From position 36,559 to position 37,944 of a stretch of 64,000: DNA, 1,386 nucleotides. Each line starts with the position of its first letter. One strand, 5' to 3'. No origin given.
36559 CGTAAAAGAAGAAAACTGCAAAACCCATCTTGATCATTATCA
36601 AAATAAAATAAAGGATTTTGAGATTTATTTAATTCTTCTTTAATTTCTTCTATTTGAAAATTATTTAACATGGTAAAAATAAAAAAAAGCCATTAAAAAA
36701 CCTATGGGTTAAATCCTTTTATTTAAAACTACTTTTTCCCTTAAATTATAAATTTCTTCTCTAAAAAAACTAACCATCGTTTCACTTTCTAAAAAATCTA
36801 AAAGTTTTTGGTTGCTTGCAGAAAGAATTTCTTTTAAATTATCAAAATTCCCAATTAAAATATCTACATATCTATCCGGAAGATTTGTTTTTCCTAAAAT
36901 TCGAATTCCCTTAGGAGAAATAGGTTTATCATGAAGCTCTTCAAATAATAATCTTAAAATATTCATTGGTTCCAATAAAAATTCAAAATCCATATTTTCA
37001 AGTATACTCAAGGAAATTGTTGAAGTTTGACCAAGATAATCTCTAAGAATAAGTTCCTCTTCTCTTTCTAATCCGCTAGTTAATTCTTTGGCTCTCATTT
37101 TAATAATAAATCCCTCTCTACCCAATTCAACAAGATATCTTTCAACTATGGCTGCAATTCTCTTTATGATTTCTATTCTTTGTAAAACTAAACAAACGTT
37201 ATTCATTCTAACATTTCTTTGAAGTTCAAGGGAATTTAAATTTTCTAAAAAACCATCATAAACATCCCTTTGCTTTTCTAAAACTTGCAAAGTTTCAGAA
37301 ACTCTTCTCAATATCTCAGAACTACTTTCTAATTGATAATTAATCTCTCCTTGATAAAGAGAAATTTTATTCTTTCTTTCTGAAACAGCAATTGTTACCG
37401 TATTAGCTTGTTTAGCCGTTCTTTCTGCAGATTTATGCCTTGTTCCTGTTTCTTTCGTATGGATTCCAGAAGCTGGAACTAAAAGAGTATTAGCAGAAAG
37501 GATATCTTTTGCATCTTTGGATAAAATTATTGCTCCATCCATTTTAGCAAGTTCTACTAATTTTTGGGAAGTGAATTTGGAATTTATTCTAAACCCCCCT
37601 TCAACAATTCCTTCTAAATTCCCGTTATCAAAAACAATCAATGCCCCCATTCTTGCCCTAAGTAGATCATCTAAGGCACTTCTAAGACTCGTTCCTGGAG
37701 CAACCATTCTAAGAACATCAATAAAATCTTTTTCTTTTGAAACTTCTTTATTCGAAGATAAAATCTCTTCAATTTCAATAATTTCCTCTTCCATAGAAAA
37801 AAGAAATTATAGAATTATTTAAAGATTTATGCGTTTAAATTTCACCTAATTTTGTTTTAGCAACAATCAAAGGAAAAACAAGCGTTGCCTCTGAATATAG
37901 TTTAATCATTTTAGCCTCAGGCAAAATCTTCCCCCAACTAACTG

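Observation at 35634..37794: Bacterial-type DisA diadenylate cyclase co-transcribed with a DhhP-like DHH phosphodiesterase in an archaeon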

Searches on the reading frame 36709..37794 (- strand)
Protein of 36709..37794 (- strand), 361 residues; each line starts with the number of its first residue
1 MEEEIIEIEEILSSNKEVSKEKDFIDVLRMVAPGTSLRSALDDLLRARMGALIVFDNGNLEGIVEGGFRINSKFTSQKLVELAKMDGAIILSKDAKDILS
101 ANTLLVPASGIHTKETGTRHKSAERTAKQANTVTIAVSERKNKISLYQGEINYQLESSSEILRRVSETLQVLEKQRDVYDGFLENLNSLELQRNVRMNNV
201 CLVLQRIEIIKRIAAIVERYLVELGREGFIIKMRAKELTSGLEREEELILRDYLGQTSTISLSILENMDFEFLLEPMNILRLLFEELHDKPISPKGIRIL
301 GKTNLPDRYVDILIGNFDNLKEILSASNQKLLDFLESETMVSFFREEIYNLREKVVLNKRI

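Call 4: search_protein_families(library=ncbifam, proteins=[window:36709-37794:-], max_evalue=0.01)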
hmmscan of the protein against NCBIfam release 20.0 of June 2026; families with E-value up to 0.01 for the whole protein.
window:36709-37794:- (361 aa): 5 families
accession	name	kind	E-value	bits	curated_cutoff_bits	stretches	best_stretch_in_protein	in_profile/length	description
NF010009.0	PRK13482.1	equivalog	5.3e-97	325.2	201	1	19-333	4-328/357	DNA integrity scanning diadenylate cyclase DisA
TIGR00159.1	TIGR00159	equivalog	2.1e-13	50.2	188.8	1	36-159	113-241/254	diadenylate cyclase CdaA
NF038328.1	c-di-AMP_CdaS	exception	4.1e-09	36.3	225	1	36-147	66-182/191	sporulation-specific diadenylate cyclase CdaS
NF038327.1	c-di-AMP_CdaM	exception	7.6e-09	35.4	225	1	36-167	52-191/196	diadenylate cyclase CdaM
NF041371.1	Diadnylcyc_Halo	equivalog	4.3e-06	26.3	430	1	79-151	187-261/270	diadenylate cyclase DacZ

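Call 5: search_protein_families(library=pfam, proteins=[window:36709-37794:-], max_evalue=0.01)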
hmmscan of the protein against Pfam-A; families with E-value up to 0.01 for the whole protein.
window:36709-37794:- (361 aa): 2 families
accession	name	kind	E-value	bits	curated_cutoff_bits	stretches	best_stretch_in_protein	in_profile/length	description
PF10635.14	DisA-linker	-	4.9e-27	94.9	25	1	155-283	1-133/142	DisA bacterial checkpoint controller linker region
PF02457.21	DAC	-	1.1e-26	93.2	27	1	39-149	2-116/119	DisA bacterial checkpoint controller nucleotide-binding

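Call 9: find_homologous_proteins(query=window:36709-37794:-, max_evalue=0.00001)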
Query window:36709-37794:- (361 aa): 7331 proteins with E <= 0.00001 among 8000 candidates; the best 120 are listed.
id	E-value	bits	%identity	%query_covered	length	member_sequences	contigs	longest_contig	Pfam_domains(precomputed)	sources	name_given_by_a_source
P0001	5.0e-220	747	100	100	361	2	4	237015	PF10635.15,PF02457.22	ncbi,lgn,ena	-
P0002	1.6e-158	545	75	94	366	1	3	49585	PF10635.15,PF02457.22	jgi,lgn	jgi:diadenylate cyclase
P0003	1.6e-157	542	75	94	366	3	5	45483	PF10635.15,PF02457.22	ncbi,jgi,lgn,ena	-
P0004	3.8e-156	538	75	94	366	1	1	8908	PF10635.15,PF02457.22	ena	-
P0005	5.4e-156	537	73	94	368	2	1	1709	PF10635.15,PF02457.22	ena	-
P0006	1.1e-155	536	73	94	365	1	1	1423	PF10635.15,PF02457.22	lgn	-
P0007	1.2e-155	536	75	94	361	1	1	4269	PF10635.15,PF02457.22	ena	-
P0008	4.7e-155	534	74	94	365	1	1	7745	PF10635.15,PF02457.22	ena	-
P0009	9.6e-155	533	72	100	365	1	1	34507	PF10635.15,PF02457.22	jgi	jgi:diadenylate cyclase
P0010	1.0e-154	533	73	94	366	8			PF10635.15,PF02457.22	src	-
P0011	1.4e-154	532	73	94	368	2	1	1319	PF10635.15,PF02457.22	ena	-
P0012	2.0e-154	532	74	93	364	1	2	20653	PF10635.15,PF02457.22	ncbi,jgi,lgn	-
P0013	6.8e-154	530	72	94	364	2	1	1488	PF10635.15,PF02457.22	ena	-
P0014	1.4e-153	529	72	94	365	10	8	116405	PF10635.15,PF02457.22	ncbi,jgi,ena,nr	ncbi:DNA integrity scanning protein DisA [archaeon]|nr:DNA integrity scanning protein DisA [archaeon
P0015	1.5e-153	529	74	94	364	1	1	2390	PF10635.15,PF02457.22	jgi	-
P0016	2.3e-153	528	71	99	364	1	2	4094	PF10635.15,PF02457.22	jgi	-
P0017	7.8e-153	527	72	94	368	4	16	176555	PF10635.15,PF02457.22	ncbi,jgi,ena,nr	ncbi:DNA integrity scanning diadenylate cyclase DisA [Candidatus Pacearchaeota archaeon]|nr:hypothet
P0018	1.9e-152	525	73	94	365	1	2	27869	PF10635.15,PF02457.22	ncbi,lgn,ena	-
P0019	2.6e-152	525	72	96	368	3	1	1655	PF10635.15,PF02457.22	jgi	-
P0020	3.8e-152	524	72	94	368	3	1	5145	PF10635.15,PF02457.22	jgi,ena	-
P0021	5.6e-152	524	73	94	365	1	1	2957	PF10635.15,PF02457.22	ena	-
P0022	6.4e-152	524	72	96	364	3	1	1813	PF10635.15,PF02457.22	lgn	-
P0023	3.8e-151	521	74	94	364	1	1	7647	PF10635.15,PF02457.22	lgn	-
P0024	6.8e-151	520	71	97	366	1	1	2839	PF10635.15,PF02457.22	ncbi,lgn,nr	ncbi:MAG: DNA integrity scanning diadenylate cyclase DisA [Nanoarchaeota archaeon]|nr:DNA integrity 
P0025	1.6e-150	519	71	94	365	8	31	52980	PF10635.15,PF02457.22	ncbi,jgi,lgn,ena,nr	ncbi:DNA integrity scanning protein DisA [Candidatus Pacearchaeota archaeon CG09_land_8_20_14_0_10_3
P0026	1.9e-150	519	70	100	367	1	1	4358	PF10635.15,PF02457.22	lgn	-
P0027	2.7e-150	518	70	94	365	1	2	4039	PF10635.15,PF02457.22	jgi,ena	-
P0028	4.4e-150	518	72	94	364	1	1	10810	PF10635.15,PF02457.22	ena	-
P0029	1.5e-149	516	69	100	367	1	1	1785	PF10635.15,PF02457.22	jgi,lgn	-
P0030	4.9e-149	514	67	99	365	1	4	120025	PF10635.15,PF02457.22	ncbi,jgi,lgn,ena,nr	ncbi:DNA integrity scanning protein DisA [Candidatus Pacearchaeota archaeon CG10_big_fil_rev_8_21_14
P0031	1.2e-148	513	71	94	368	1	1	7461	PF10635.15,PF02457.22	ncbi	-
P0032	1.4e-147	509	70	94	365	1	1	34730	PF10635.15,PF02457.22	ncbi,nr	ncbi:MAG: DNA integrity scanning diadenylate cyclase DisA [archaeon]|nr:DNA integrity scanning diade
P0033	1.8e-147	509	68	97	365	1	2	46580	PF10635.15,PF02457.22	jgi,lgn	-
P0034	2.3e-147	509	70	97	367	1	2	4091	PF10635.15,PF02457.22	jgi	-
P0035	5.9e-147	507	69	94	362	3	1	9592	PF10635.15,PF02457.22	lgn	-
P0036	6.2e-147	507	69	94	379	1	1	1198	PF10635.15,PF02457.22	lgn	-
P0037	2.0e-146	506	69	94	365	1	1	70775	PF10635.15,PF02457.22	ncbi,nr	ncbi:MAG: DNA integrity scanning diadenylate cyclase DisA [Nanoarchaeota archaeon]|nr:DNA integrity 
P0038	2.5e-146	505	69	94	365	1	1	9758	PF10635.15,PF02457.22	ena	-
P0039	4.0e-146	505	69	94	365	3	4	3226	PF10635.15,PF02457.22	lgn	-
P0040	6.4e-146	504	68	94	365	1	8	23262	PF10635.15,PF02457.22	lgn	-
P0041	6.7e-146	504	68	96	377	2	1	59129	PF10635.15,PF02457.22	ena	-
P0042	9.4e-146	503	70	94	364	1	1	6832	PF10635.15,PF02457.22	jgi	jgi:diadenylate cyclase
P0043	1.1e-145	503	70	94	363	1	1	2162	PF10635.15,PF02457.22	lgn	-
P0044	3.0e-145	502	70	94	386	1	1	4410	PF10635.15,PF02457.22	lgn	-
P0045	3.2e-145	502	69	94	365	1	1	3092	PF10635.15,PF02457.22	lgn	-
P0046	3.9e-145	501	70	94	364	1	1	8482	PF10635.15,PF02457.22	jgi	jgi:diadenylate cyclase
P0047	4.6e-145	501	67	98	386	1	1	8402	PF10635.15,PF02457.22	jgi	-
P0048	4.7e-145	501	73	90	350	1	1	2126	PF10635.15,PF02457.22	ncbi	ncbi:MAG: DNA integrity scanning diadenylate cyclase DisA, partial [Nanoarchaeota archaeon]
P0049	5.3e-145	501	66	100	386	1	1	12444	PF10635.15,PF02457.22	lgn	-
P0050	5.4e-145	501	66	99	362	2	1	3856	PF10635.15,PF02457.22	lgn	-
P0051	9.1e-145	500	68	95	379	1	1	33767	PF10635.15,PF02457.22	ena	-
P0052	1.2e-144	500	67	100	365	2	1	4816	PF10635.15,PF02457.22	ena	-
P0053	1.7e-144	499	71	93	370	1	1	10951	PF10635.15,PF02457.22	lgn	-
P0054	1.8e-144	499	70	94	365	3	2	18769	PF10635.15,PF02457.22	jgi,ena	-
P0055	3.2e-144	498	67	98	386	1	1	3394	PF10635.15,PF02457.22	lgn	-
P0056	1.5e-143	496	67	98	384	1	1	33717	PF10635.15,PF02457.22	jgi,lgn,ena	-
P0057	3.5e-143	495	66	98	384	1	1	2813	PF10635.15,PF02457.22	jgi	-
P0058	4.0e-143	495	67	94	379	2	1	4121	PF10635.15,PF02457.22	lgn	-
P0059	1.3e-142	493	64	100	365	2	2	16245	PF10635.15,PF02457.22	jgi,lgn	-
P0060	1.7e-142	493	67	94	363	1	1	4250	PF10635.15,PF02457.22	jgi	-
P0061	1.1e-140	487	66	97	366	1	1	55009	PF10635.15,PF02457.22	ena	-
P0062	1.6e-140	486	70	92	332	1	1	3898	PF10635.15,PF02457.22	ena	-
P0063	3.7e-140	485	66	97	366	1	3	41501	PF10635.15,PF02457.22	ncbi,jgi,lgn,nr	ncbi:MAG: DNA integrity scanning diadenylate cyclase DisA [Nanoarchaeota archaeon]|jgi:diadenylate c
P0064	5.4e-140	484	69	94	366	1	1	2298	PF10635.15,PF02457.22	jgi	jgi:diadenylate cyclase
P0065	7.8e-140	484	65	95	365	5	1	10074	PF10635.15,PF02457.22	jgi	-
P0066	1.5e-139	483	69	96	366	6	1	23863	PF10635.15,PF02457.22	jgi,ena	jgi:diadenylate cyclase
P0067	1.5e-139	483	66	99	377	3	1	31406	PF10635.15,PF02457.22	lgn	-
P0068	6.3e-139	481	64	100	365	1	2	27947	PF10635.15,PF02457.22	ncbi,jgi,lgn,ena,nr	ncbi:DNA integrity scanning protein DisA [Candidatus Pacearchaeota archaeon ex4484_71]|nr:MAG: DNA i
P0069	8.9e-139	480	68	94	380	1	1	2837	PF10635.15,PF02457.22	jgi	jgi:diadenylate cyclase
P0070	1.1e-138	480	67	94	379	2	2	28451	PF10635.15,PF02457.22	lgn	-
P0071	2.7e-138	479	66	96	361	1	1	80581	PF10635.15,PF02457.22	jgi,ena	-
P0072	3.6e-138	478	66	96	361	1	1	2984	PF10635.15,PF02457.22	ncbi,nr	ncbi:MAG: DNA integrity scanning diadenylate cyclase DisA [Bacilli bacterium]|nr:DNA integrity scann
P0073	2.3e-137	476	64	100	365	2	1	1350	PF10635.15,PF02457.22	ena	-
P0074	6.3e-137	474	63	100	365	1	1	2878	PF10635.15,PF02457.22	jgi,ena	-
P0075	2.4e-136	472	65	94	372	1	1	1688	PF10635.15,PF02457.22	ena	-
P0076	5.8e-136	471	66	95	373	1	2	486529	PF10635.15,PF02457.22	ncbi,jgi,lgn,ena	ncbi:MAG: DNA integrity scanning diadenylate cyclase DisA [Candidatus Pacearchaeota archaeon]|jgi:di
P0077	4.7e-135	468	64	100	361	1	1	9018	PF10635.15,PF02457.22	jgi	-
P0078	7.7e-135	468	63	100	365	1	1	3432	PF10635.15,PF02457.22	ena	-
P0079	9.6e-135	467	63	100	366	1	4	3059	PF10635.15,PF02457.22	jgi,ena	-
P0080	1.4e-134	467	64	94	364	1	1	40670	PF10635.15,PF02457.22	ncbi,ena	-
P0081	6.3e-134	465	65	94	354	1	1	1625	PF10635.15,PF02457.22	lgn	-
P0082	1.1e-133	464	63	100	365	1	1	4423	PF10635.15,PF02457.22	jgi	-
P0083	2.1e-133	463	65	95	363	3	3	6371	PF10635.15,PF02457.22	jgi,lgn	-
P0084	3.3e-133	462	65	94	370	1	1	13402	PF10635.15,PF02457.22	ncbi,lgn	-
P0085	5.7e-133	461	62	100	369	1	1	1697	PF10635.15,PF02457.22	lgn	-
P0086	8.9e-133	461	64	95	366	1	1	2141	PF10635.15,PF02457.22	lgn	-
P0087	9.2e-133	461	61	100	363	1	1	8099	PF10635.15,PF02457.22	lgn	-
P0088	1.8e-132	460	62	98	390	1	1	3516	PF10635.15,PF02457.22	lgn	-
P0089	3.2e-132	459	64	94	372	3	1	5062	PF10635.15,PF02457.22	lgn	-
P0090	6.9e-132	458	64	97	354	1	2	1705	PF10635.15,PF02457.22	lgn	-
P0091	7.7e-132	458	63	95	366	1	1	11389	PF10635.15,PF02457.22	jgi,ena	-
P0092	2.9e-131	456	63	95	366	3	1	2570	PF10635.15,PF02457.22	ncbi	-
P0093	3.9e-131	455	61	96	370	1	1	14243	PF10635.15,PF02457.22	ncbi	-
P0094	1.2e-130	454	65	95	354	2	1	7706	PF10635.15,PF02457.22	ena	-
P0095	1.3e-130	454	63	94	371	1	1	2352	PF10635.15,PF02457.22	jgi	jgi:diadenylate cyclase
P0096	1.4e-130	454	60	100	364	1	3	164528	PF10635.15,PF02457.22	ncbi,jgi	jgi:diadenylate cyclase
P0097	2.2e-130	453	63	94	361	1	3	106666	PF10635.15,PF02457.22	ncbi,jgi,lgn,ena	-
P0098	2.8e-130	453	63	95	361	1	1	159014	PF10635.15,PF02457.22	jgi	-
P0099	2.8e-130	453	62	98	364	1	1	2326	PF10635.15,PF02457.22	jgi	jgi:diadenylate cyclase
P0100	3.1e-130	452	64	93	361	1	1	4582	PF10635.15,PF02457.22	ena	-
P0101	5.5e-130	452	62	95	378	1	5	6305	PF10635.15,PF02457.22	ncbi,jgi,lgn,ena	-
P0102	5.9e-130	451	62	94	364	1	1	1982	PF10635.15,PF02457.22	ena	-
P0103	6.7e-130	451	61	100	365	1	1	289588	PF10635.15,PF02457.22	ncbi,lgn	-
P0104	7.3e-130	451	63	94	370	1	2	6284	PF10635.15,PF02457.22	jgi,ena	jgi:diadenylate cyclase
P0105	8.7e-130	451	62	98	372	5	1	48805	PF10635.15,PF02457.22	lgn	-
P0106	1.1e-129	451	63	94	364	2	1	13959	PF10635.15,PF02457.22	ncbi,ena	-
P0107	1.2e-129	450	60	98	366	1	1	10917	PF10635.15,PF02457.22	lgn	-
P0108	1.3e-129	450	61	98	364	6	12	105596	PF10635.15,PF02457.22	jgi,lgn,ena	-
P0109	1.5e-129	450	63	94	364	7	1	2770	PF10635.15,PF02457.22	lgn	-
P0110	1.5e-129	450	60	100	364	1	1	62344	PF10635.15,PF02457.22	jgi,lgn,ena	-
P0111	2.2e-129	450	62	97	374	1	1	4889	PF10635.15,PF02457.22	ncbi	-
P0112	2.5e-129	449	62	98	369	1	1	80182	PF10635.15,PF02457.22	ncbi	-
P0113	2.6e-129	449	63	94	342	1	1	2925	PF10635.15,PF02457.22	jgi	-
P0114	2.7e-129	449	60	98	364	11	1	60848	PF10635.15,PF02457.22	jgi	jgi:diadenylate cyclase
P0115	2.8e-129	449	63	94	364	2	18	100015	PF10635.15,PF02457.22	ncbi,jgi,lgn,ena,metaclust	metaclust:\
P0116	5.9e-129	448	62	93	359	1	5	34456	PF10635.15,PF02457.22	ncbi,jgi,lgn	jgi:diadenylate cyclase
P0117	7.1e-129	448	59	98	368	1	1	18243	PF10635.15,PF02457.22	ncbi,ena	-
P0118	7.9e-129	448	62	94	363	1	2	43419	PF10635.15,PF02457.22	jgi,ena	jgi:diadenylate cyclase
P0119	8.8e-129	448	61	100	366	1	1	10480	PF10635.15,PF02457.22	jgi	jgi:diadenylate cyclase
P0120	1.3e-128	447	62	94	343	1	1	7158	PF10635.15,PF02457.22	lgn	-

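Call 10: search_solved_structures(query=window:36709-37794:-, show_alignments=1)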
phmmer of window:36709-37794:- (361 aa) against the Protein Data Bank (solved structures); distinct sequences matched with E-value up to 0.001: 18.
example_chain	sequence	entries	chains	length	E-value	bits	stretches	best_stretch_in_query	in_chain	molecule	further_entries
3c1y_A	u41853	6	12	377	4.6e-50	174.1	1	22-327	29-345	DNA integrity scanning protein disA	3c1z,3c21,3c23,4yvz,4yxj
4yxm_A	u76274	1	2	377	2.4e-49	171.8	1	22-327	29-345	DNA integrity scanning protein DisA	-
7y0d_A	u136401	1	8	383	1.6e-48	169.1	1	26-332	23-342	DNA integrity scanning protein DisA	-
9y4s_A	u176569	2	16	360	2.5e-48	168.4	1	28-331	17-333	DNA integrity scanning protein DisA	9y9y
6hvn_A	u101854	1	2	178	3.4e-09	39.8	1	40-174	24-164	Diadenylate cyclase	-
6hvl_A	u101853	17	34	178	4.9e-09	39.4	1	40-174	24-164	Diadenylate cyclase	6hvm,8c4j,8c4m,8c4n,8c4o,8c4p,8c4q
4rv7_A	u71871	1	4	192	6.1e-09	39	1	40-174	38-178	Diadenylate cyclase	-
7ojs_H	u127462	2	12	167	1.9e-07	34.1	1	37-165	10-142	Cyclic di-AMP synthase CdaA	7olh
9g0g_A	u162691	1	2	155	2e-07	34.1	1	37-162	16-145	Cyclic di-AMP synthase CdaA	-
8ogk_A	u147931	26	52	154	2.1e-07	34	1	37-162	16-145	Cyclic di-AMP synthase CdaA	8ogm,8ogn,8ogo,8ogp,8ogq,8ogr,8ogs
6huw_A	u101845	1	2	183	2.5e-07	33.7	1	37-165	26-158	Diadenylate cyclase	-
8ofo_AAA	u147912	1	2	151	2.9e-06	30.2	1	39-147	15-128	Diadenylate cyclase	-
6gyw_A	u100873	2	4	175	3.6e-06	29.9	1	37-159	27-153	Diadenylate cyclase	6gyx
9g69_C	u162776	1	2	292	5.5e-06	29.3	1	46-151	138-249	Diadenylate cyclase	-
6gyy_A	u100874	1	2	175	7e-06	29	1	37-159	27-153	Diadenylate cyclase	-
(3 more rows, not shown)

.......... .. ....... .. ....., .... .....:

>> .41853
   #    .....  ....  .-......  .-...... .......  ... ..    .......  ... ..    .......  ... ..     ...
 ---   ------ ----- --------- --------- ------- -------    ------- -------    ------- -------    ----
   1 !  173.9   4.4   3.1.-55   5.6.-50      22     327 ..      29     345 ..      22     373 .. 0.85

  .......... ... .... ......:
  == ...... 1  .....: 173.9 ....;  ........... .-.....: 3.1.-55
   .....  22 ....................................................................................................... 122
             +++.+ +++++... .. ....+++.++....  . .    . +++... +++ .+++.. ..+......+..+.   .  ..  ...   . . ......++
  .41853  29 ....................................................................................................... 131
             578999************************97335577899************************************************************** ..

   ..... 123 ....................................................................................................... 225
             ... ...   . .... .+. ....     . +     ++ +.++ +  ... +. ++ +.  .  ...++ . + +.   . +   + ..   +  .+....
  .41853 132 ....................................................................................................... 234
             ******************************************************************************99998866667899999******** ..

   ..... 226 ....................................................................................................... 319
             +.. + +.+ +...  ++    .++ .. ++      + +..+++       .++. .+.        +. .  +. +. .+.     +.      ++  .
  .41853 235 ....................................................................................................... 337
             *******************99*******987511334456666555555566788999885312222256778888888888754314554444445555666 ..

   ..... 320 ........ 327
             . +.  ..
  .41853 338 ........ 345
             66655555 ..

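Call 15: find_related_loci(query=window:36709-37794:-, collection=genome_contigs, flank=6000)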
Query window:36709-37794:- (361 aa) in genome_contigs; peptide patterns used: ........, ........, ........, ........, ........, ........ (x = any residue, [..] = any of these).
600 stretches matched a pattern (row limit reached: there are more); 565 encode a relative of the query (tblastn E <= 1e-3); the best 80 are kept; 80 distinct loci.
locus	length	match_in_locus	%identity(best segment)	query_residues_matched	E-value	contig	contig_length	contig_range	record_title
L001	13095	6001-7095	64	1-361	4e-146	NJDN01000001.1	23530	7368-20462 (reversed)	MAG: Candidatus Pacearchaeota archaeon ex4484_71 ex4484_71_scaffold_423_length_23530__count_2664, whole genome shotgun s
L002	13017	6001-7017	63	23-361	3e-140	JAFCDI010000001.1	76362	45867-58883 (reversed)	Candidatus Pacearchaeota archaeon isolate Meg19_1012_Bin_412 Meg19_1012_Bin_412_scaffold_679, whole genome shotgun seque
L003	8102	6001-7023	62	21-361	7e-138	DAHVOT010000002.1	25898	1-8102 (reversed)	MAG TPA_asm: archaeon isolate clean591 NODE_2_length_25898_cov_5.187173, whole genome shotgun sequence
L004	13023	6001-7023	61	21-361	5e-136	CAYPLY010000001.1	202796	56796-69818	MAG TPA_asm: Candidatus Woesearchaeota archaeon isolate binchicken_co22_156 genome assembly, contig: NODE_35_length_2027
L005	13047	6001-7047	57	18-361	1e-126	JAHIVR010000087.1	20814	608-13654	MAG: Nanoarchaeota archaeon isolate MM_PC_MetaG.mb.88 MM_PC_MetaG.mb.88_k141_925337, whole genome shotgun sequence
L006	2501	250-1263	56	24-361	8e-127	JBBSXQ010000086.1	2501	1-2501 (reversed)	MAG: Nanoarchaeota archaeon isolate H51-bin157_1 H51_bin157_1_000000000086, whole genome shotgun sequence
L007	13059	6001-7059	53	9-361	9e-118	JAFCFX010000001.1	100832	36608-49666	Candidatus Pacearchaeota archaeon isolate Meg22_46_Bin_140 Meg22_46_Bin_140_scaffold_51, whole genome shotgun sequence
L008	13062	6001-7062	54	13-361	6e-118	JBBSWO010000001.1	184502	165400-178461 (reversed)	MAG: Nanoarchaeota archaeon isolate H41-bin116_1 H41_bin116_1_000000000001, whole genome shotgun sequence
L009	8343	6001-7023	54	20-360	2e-116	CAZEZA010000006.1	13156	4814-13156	MAG TPA_asm: Candidatus Woesearchaeota archaeon isolate binchicken_co116_288 genome assembly, contig: NODE_5010_length_1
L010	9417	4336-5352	55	23-361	2e-115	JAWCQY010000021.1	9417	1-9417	MAG: Candidatus Pacearchaeota archaeon isolate JZ-2_201907_bins_3 JZ-2_201907_bins_3_scaffold_22, whole genome shotgun s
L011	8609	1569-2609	52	12-359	4e-114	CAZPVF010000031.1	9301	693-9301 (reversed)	MAG TPA_asm: Candidatus Woesearchaeota archaeon isolate binchicken_co19_623 genome assembly, contig: NODE_12828_length_9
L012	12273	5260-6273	52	24-361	7e-109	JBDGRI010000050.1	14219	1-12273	MAG: Candidatus Pacearchaeota archaeon isolate DAL-Ass_45_63C1R DAL-Ass_45_63C1R_50, whole genome shotgun sequence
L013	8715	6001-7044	52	14-361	1e-111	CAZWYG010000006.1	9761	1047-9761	MAG TPA_asm: Candidatus Woesearchaeota archaeon isolate binchicken_co150_740 genome assembly, contig: NODE_17445_length_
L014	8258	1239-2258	50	22-361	1e-105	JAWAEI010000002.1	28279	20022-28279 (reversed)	MAG: Candidatus Pacearchaeota archaeon isolate QQ_201901_bins_15 QQ_201901_bins_15_scaffold_2, whole genome shotgun sequ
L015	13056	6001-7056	44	20-361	1e-79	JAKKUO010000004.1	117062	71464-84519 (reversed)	MAG: Bacillota bacterium isolate bin 16 NODE_5_length_117062_cov_142.020452, whole genome shotgun sequence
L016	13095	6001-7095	42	9-361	2e-77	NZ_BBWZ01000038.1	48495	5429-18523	Aneurinibacillus tyrosinisolvens strain LL-002, whole genome shotgun sequence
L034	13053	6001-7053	42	21-361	2e-69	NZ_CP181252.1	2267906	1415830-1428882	MAG: Sporanaerobacter sp. isolate UW_FK_SPOR1_1 chromosome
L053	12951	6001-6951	42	20-327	4e-67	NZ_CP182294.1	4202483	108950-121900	Fictibacillus sp. JL2B1089 chromosome, complete genome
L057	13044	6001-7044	38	24-361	8e-67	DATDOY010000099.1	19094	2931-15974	MAG TPA_asm: Acidimicrobiia bacterium isolate SMAG_U7906 k141_1116397, whole genome shotgun sequence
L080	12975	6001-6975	37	19-334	7e-65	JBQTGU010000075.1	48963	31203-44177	MAG: Actinomycetota bacterium isolate SAR216 c_000000385943, whole genome shotgun sequence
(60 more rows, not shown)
